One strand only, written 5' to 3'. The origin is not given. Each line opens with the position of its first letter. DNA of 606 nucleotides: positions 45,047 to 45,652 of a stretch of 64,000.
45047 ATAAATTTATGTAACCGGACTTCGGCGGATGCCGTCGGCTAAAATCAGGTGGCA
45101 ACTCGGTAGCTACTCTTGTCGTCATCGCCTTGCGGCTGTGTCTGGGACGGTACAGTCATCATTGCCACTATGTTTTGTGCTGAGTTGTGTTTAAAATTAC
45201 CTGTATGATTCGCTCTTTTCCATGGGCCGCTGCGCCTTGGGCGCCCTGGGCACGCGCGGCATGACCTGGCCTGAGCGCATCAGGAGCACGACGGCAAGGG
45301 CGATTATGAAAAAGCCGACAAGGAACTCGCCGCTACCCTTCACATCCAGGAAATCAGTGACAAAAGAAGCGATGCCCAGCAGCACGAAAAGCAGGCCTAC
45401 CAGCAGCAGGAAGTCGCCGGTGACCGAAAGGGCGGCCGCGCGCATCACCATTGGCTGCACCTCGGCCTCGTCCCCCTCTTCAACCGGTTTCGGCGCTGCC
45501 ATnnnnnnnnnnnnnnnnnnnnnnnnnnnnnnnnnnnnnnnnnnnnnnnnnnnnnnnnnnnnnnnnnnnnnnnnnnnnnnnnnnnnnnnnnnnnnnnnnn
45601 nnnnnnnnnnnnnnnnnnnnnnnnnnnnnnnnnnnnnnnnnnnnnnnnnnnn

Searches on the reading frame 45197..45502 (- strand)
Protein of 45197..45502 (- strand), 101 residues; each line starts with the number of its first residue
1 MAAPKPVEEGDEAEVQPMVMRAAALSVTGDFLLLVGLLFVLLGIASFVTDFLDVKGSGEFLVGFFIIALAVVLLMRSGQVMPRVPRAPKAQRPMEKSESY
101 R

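Call 15: search_protein_families(library=pfam, proteins=[window:45197-45502:-], max_evalue=0.01)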
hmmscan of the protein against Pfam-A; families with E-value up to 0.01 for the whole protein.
window:45197-45502:- (101 aa): 3 families
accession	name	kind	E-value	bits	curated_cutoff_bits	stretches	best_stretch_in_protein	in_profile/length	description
PF07332.16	Phage_holin_3_6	-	0.0024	18.4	28.4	1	20-90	34-103/116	Putative Actinobacterial Holin-X, holin superfamily III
PF20990.2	DUF2207_C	-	0.0052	17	33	1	20-90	127-196/247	Predicted membrane protein (DUF2207) C-terminal domain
PF01545.26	Cation_efflux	-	0.0068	16.6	26.6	1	15-79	131-195/198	Cation efflux family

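Call 16: search_protein_families(library=ncbifam, proteins=[window:45197-45502:-], max_evalue=0.01)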
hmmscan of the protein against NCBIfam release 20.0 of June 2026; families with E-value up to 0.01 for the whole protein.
window:45197-45502:- (101 aa): 0 families
